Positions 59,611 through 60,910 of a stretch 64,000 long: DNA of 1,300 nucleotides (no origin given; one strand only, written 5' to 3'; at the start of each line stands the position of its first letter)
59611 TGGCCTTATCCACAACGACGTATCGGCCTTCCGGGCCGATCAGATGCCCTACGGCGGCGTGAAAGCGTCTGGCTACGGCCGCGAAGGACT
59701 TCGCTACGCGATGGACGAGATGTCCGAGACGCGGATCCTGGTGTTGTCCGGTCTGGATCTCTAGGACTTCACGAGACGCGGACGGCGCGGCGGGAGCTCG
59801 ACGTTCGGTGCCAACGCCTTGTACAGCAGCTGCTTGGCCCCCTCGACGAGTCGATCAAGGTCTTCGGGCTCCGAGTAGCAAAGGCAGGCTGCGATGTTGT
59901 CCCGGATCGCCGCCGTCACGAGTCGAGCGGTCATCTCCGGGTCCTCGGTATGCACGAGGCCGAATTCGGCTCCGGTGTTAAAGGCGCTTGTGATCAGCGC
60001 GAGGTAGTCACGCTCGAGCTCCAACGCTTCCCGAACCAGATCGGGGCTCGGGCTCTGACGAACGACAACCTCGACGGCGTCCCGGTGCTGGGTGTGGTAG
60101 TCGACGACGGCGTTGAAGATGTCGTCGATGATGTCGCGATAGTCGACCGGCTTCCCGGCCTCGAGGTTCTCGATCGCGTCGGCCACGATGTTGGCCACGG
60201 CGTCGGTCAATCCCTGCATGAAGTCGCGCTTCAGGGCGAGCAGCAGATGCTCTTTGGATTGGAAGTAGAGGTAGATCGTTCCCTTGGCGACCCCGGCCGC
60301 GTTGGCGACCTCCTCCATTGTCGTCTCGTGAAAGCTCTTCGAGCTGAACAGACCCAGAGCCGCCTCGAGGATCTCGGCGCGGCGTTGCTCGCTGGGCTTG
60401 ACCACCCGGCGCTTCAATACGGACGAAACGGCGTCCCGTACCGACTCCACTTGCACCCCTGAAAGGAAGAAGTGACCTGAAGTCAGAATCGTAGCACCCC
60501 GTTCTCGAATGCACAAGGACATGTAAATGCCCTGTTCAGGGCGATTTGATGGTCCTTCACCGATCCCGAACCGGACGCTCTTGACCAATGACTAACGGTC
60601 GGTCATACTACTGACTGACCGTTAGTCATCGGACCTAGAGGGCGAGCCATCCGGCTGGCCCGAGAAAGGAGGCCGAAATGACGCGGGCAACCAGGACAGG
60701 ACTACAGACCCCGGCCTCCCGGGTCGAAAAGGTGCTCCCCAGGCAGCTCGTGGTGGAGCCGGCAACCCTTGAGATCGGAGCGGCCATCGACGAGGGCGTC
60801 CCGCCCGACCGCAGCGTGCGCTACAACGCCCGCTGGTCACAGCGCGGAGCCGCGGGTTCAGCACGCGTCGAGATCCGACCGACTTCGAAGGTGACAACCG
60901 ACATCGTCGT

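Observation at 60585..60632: Long palindromic operator beside the TetR regulator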

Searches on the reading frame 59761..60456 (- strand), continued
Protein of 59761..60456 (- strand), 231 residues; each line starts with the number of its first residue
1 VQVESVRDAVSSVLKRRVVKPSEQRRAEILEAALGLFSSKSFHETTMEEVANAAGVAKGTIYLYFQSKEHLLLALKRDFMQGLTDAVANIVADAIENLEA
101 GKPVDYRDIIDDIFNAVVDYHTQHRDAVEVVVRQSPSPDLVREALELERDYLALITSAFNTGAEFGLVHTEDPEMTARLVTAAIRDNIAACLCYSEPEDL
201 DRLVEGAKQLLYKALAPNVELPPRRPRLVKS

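Call 68: search_protein_families(library=pfam, proteins=[L068:65-2314:-, L068:2504-3097:+, L068:3108-3557:+, L068:3554-4756:+, L087:1490-1885:-, L087:1878-2561:-, L087:2105-3076:+, L087:504-1673:-], max_evalue=0.001)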
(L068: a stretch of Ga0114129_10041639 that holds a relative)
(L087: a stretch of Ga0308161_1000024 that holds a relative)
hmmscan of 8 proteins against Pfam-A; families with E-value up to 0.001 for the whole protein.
L068:65-2314:- (749 aa): 1 family
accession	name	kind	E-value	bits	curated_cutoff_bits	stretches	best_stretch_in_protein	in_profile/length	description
PF03176.21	MMPL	-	5.6e-92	308.7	20.5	2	71-382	8-331/333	MMPL family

L068:2504-3097:+ (197 aa): 3 families
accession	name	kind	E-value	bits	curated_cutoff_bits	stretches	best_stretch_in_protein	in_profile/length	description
PF00440.29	TetR_N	-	3.3e-16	59.2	24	1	20-65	1-47/47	Bacterial regulatory proteins, tetR family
PF13977.11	TetR_C_6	-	0.0001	22.9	27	0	124-192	45-114/115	BetI-type transcriptional repressor, C-terminal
PF17932.6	TetR_C_24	-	0.00037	21.2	26.4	0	127-164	49-86/114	Tetracyclin repressor-like, C-terminal domain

L068:3108-3557:+ (149 aa): 2 families
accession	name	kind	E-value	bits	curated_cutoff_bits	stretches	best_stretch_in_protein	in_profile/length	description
PF01796.24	OB_ChsH2_C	-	1.6e-19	70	27.1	1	65-129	1-64/65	ChsH2, C-terminal OB-fold domain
PF12172.15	zf-ChsH2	-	2.8e-11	43.5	23.2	1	28-61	1-34/37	ChsH2, rubredoxin-like zinc ribbon domain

L068:3554-4756:+ (400 aa): 1 family
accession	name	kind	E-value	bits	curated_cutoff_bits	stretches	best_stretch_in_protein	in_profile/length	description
PF22691.2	Thiolase_C_1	-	2.3e-26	92.7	28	1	279-385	21-129/144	Thiolase C-terminal domain-like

L087:1490-1885:- (131 aa): 0 families

L087:1878-2561:- (227 aa): 0 families

L087:2105-3076:+ (323 aa): 1 family
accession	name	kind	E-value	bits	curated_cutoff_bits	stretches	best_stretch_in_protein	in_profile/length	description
PF00440.29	TetR_N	-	1.4e-18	66.9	24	1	149-194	2-47/47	Bacterial regulatory proteins, tetR family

L087:504-1673:- (389 aa): 6 families
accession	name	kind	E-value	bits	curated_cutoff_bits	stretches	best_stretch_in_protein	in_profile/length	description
PF08442.15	ATP-grasp_2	-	4e-67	226.2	29.5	1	4-196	1-201/202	ATP-grasp domain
PF00549.24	Ligase_CoA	-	9e-15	55.4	24.5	1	258-371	3-116/128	CoA-ligase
PF24948.1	Citrate_synth_N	-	1.1e-10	41.7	83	1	44-219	54-227/232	ATP-citrate synthase ATP-grasp domain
PF13549.11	ATP-grasp_5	-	4e-10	39.9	27.6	1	5-211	10-220/221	ATP-grasp domain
PF01071.24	GARS_A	-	5.1e-05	23.6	27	1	10-93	6-86/194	Phosphoribosylglycinamide synthetase, ATP-grasp (A) domain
PF02786.22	CPSase_L_D2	-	0.0003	20.8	19.8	1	9-111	4-104/211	Carbamoyl-phosphate synthase L chain, ATP binding domain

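Call 70: predict_structure(alignment_id=A1)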
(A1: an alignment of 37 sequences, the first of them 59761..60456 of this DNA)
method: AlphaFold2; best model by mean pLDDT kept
length: 231 residues; sequences in the alignment: 37
mean_pLDDT: 87.5   pTM: 0.81
mean pLDDT of the five models: 87.5, 86.4, 86.2, 84.4, 83.6
residues with pLDDT >= 90: 169; 70-90: 36; 50-70: 8; < 50: 18
segments of 3 or more residues with pLDDT < 50: 1-17
pLDDT, mean of each block of 10 residues (from residue 1): 43 48 92 96 96 95 95 96 96 93 88 96 93 90 93 95 90 94 93 94 93 80 68 38
secondary structure, 60 per line:
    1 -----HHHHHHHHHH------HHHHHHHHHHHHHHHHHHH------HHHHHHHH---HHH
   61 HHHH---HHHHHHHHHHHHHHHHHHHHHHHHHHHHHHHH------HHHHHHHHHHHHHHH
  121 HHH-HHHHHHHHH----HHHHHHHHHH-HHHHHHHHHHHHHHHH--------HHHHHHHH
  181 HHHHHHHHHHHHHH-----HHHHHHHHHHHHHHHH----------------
elements in order: H6-15 H22-40 H47-54 H58-64 H68-99 H106-123 H125-133 H138-147 H149-164 H173-194 H200-215

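Call 75: fold_search(model_id=the predicted structure, library=pdb)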
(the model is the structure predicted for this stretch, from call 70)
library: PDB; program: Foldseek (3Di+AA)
matches with E <= 10: 1012; with E <= 0.001: 489
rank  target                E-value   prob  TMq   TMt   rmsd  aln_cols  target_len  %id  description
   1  4me9_B                1.6e-08  1.00  0.63  0.75   3.5       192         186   20  Crystal structure of a transcriptional regulator, TetR family (BCE_2991) from Bacillus cereus ATCC 10987 at 2.50 A res (released 2013-09-25)
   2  4me9_A                1.2e-07  1.00  0.58  0.68   4.4       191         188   20  Crystal structure of a transcriptional regulator, TetR family (BCE_2991) from Bacillus cereus ATCC 10987 at 2.50 A res (released 2013-09-25)
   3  5gpa_A                1.3e-07  1.00  0.64  0.77   4.2       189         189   24  Structural analysis of fatty acid degradation regulator FadR from Bacillus halodurans (released 2017-03-01)
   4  5gp9_A                1.4e-07  1.00  0.64  0.76   3.8       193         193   23  Structural analysis of fatty acid degradation regulator FadR from Bacillus halodurans (released 2017-03-01)
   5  5gpa_B                1.4e-07  1.00  0.63  0.77   4.0       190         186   24  Structural analysis of fatty acid degradation regulator FadR from Bacillus halodurans (released 2017-03-01)
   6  3whb_A                1.7e-07  1.00  0.67  0.80   3.1       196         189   19  Crystal structure of FadR from Bacillus subtilis, a transcriptional regulator involved in the regulation of fatty acid (released 2014-03-19)
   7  3anp_C                2.3e-07  1.00  0.63  0.71   4.5       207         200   23  Crystal structure of Thermus thermophilus FadR, a TetR familly transcriptional repressor, in complex with lauroyl-CoA. (released 2011-03-09)
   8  3ang_A                3.2e-07  1.00  0.64  0.73   4.3       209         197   24  Crystal structure of Thermus thermophilus FadR in complex with E. coli-derived dodecyl-CoA (released 2011-03-09)
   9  3ang_C                3.2e-07  1.00  0.61  0.68   4.8       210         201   23  Crystal structure of Thermus thermophilus FadR in complex with E. coli-derived dodecyl-CoA (released 2011-03-09)
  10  3vpr_C                4.0e-07  1.00  0.58  0.71   4.0       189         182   21  Crystal Structure of a TetR Family Transcriptional Regulator PfmR from Thermus thermophilus HB8 (released 2012-07-11)
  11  3vpr_B                4.0e-07  1.00  0.59  0.71   4.4       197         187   21  Crystal Structure of a TetR Family Transcriptional Regulator PfmR from Thermus thermophilus HB8 (released 2012-07-11)
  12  3dcf_A                5.3e-07  1.00  0.57  0.69   5.3       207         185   24  Crystal structure of transcriptional regulator of the TetR/AcrR family (YP_290855.1) from THERMOBIFIDA FUSCA YX-ER1 at (released 2008-07-15)
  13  8sva_T                6.1e-07  1.00  0.52  0.59   6.2       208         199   22  Structure of the Rhodococcus sp. USK13 DarR-20 bp DNA complex (released 2023-11-01)
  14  8suk_A                6.4e-07  1.00  0.53  0.61   6.3       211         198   21  Structure of Rhodococcus sp. USK13 DarR-c-di-AMP complex (released 2023-11-01)
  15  8suk_B                7.7e-07  1.00  0.55  0.62   6.0       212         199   21  Structure of Rhodococcus sp. USK13 DarR-c-di-AMP complex (released 2023-11-01)
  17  3ang_B                8.5e-07  1.00  0.60  0.68   5.3       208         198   24  Crystal structure of Thermus thermophilus FadR in complex with E. coli-derived dodecyl-CoA (released 2011-03-09)
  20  3anp_B                9.8e-07  1.00  0.60  0.69   5.3       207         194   24  Crystal structure of Thermus thermophilus FadR, a TetR familly transcriptional repressor, in complex with lauroyl-CoA. (released 2011-03-09)
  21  3whb_B                1.0e-06  1.00  0.66  0.80   3.2       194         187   20  Crystal structure of FadR from Bacillus subtilis, a transcriptional regulator involved in the regulation of fatty acid (released 2014-03-19)
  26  1vi0_A                1.6e-06  1.00  0.67  0.80   3.3       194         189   20  Crystal structure of a transcriptional regulator (released 2003-12-30)
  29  5gp9_B                1.7e-06  1.00  0.63  0.76   4.0       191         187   24  Structural analysis of fatty acid degradation regulator FadR from Bacillus halodurans (released 2017-03-01)
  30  3ang_D                1.7e-06  1.00  0.61  0.70   5.2       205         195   23  Crystal structure of Thermus thermophilus FadR in complex with E. coli-derived dodecyl-CoA (released 2011-03-09)
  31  5gpc_A                2.0e-06  1.00  0.67  0.79   2.9       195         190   23  Structural analysis of fatty acid degradation regulator FadR from Bacillus halodurans (released 2017-03-01)
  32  3vpr_D                2.0e-06  1.00  0.60  0.73   3.7       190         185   20  Crystal Structure of a TetR Family Transcriptional Regulator PfmR from Thermus thermophilus HB8 (released 2012-07-11)
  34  5gpc_B                2.5e-06  1.00  0.70  0.83   2.7       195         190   24  Structural analysis of fatty acid degradation regulator FadR from Bacillus halodurans (released 2017-03-01)
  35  1vi0_B                2.5e-06  1.00  0.66  0.79   3.2       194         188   19  Crystal structure of a transcriptional regulator (released 2003-12-30)
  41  3vpr_A                3.4e-06  1.00  0.60  0.71   4.5       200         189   20  Crystal Structure of a TetR Family Transcriptional Regulator PfmR from Thermus thermophilus HB8 (released 2012-07-11)
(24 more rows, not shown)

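Call 81: find_encoding_contigs(protein=P0117, flank=2500, max_places=1)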
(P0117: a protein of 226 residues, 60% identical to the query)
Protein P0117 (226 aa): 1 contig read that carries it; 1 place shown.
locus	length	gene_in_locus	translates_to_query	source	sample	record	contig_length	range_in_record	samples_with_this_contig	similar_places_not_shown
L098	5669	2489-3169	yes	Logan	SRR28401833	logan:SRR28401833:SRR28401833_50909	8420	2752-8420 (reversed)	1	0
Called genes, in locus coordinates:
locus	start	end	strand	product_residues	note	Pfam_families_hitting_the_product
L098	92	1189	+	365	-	PF00768:Peptidase_S11, PF13354:Beta-lactamase2 (weak)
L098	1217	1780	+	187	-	PF00578:AhpC-TSA, PF08534:Redoxin, PF13098:Thioredoxin_2, PF00085:Thioredoxin (weak), PF13905:Thioredoxin_8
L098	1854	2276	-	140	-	-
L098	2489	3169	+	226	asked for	PF00440:TetR_N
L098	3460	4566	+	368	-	PF04087:DUF389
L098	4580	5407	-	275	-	PF00106:adh_short, PF08659:KR, PF13460:NAD_binding_10 (weak), PF13561:adh_short_C2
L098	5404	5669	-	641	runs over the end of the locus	PF16177:ACAS_N, PF00501:AMP-binding, PF13193:AMP-binding_C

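Call 82: find_encoding_contigs(protein=P0106, flank=2500, max_places=1)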
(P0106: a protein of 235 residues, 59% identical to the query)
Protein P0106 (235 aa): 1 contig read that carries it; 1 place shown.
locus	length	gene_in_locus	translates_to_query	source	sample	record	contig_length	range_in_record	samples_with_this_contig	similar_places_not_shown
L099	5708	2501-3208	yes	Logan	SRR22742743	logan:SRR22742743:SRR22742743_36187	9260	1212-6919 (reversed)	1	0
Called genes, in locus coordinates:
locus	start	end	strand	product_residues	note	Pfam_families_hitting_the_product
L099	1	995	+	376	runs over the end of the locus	PF00768:Peptidase_S11, PF13354:Beta-lactamase2 (weak)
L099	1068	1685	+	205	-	-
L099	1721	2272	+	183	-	PF00578:AhpC-TSA, PF08534:Redoxin, PF13098:Thioredoxin_2, PF00085:Thioredoxin, PF13905:Thioredoxin_8 (weak)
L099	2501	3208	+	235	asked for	PF00440:TetR_N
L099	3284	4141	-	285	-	-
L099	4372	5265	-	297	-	-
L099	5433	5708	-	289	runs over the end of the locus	-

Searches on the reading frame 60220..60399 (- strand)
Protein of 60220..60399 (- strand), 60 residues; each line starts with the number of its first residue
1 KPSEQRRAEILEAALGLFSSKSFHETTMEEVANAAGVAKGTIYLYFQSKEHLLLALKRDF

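Call 59: search_solved_structures(query=window:60220-60399:-, max_evalue=0.0001, show_alignments=5)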
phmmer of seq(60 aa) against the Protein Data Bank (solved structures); distinct sequences matched with E-value up to 0.0001: 110 (the best 60 are shown).
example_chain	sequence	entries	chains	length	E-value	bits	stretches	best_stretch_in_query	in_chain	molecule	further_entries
9b7y_A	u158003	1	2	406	6.2e-12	47.9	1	4-54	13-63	Transcriptional repressor Mce3R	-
3c07_A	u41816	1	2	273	2.7e-10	42.8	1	3-54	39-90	Putative tetR-family transcriptional regulator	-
3mvp_A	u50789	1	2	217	1.2e-09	40.9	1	4-58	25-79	TetR/AcrR transcriptional regulator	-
3he0_A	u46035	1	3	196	1.2e-09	40.8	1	2-56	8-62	Transcriptional regulator, TetR family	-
3whb_A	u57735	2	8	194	1.4e-09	40.6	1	6-58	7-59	Fatty acid metabolism regulator protein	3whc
1vi0_A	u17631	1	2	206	1.6e-09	40.5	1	6-58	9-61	transcriptional regulator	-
1rkt_A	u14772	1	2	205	1.8e-09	40.3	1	4-53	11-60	protein yfiR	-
5gpa_A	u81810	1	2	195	2.6e-09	39.8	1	8-57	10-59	Transcriptional regulator (TetR/AcrR family)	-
5gp9_A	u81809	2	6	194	2.7e-09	39.7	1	8-57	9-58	Transcriptional regulator (TetR/AcrR family)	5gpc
3bjb_A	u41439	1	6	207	4.7e-09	39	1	5-57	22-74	Probable transcriptional regulator, TetR family protein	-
3f1b_A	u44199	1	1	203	6.7e-09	38.5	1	3-55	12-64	TetR-like transcriptional regulator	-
4mxm_A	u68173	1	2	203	1.3e-08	37.6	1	4-57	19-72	Transcriptional regulator I2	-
5daj_A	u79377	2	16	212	1.3e-08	37.6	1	3-53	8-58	NalD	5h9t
3ppb_A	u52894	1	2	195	1.4e-08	37.5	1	6-55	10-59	putative tetR family transcription regulator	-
4mo7_A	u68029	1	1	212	1.4e-08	37.5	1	4-57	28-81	Transcriptional regulator I2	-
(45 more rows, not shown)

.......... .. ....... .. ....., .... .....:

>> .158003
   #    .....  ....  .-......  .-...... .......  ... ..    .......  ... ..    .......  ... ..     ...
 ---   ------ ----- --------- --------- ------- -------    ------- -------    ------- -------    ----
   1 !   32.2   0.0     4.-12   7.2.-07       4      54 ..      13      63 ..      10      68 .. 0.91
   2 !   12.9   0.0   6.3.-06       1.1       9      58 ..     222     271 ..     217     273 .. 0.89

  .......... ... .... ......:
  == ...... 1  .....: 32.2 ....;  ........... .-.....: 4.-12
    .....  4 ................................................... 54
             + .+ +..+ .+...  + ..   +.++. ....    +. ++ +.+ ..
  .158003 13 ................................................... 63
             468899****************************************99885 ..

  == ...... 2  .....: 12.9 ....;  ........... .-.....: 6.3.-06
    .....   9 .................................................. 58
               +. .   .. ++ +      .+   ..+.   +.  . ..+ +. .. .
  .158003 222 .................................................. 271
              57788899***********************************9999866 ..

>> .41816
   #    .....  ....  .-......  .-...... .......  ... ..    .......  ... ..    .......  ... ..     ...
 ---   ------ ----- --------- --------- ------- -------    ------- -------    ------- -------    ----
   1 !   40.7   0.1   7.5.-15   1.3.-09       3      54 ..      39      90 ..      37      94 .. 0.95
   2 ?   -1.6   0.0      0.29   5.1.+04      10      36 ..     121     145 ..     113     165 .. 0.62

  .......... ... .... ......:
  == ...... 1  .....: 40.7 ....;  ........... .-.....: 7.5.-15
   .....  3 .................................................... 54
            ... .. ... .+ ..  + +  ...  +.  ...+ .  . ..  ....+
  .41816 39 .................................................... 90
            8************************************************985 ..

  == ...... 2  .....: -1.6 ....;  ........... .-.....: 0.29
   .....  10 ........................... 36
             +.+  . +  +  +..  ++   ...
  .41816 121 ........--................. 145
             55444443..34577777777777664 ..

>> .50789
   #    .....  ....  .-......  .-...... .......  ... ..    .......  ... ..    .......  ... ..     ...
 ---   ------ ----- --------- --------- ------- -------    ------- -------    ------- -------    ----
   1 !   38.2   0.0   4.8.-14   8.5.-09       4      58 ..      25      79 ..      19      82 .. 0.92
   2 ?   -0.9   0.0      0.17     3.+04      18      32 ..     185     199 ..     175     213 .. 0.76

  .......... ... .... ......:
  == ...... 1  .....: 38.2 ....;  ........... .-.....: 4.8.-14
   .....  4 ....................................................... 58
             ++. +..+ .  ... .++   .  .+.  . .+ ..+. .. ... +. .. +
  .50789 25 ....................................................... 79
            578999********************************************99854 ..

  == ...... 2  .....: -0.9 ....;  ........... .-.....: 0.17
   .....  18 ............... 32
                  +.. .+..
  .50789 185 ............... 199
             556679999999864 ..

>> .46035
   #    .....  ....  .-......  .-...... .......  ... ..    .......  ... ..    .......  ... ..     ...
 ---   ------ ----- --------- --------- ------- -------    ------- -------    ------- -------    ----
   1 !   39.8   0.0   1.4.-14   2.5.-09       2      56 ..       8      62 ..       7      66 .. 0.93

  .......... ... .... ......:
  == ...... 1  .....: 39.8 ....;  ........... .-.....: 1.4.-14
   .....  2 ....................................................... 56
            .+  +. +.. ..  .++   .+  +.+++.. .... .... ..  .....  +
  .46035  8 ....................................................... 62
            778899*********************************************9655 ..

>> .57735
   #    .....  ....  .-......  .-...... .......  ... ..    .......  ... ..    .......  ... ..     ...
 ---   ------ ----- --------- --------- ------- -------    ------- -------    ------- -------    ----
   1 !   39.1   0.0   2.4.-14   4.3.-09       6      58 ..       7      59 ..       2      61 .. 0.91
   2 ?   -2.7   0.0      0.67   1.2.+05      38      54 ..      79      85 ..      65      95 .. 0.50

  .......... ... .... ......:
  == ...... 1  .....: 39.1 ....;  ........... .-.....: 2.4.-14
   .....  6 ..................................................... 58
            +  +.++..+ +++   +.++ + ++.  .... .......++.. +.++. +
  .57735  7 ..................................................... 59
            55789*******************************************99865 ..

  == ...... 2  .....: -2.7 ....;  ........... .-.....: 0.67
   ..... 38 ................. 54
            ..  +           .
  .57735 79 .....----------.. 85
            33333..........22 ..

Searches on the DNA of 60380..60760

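Call 61: search_rna_families(source=window, start=60380, end=60760, threshold=evalue, max_evalue=1)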
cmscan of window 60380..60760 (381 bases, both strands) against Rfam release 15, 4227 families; matches with E-value up to 1: 2.
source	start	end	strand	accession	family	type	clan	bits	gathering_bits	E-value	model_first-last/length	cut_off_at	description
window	60589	60644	-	RF01678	P37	Gene; sRNA;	-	17.5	50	0.61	1-62/62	no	Pseudomonas sRNA P37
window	60581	60635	+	RF03276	mir-2232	Gene; miRNA;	-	17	70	0.93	1-91/91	no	mir-2232 microRNA precursor family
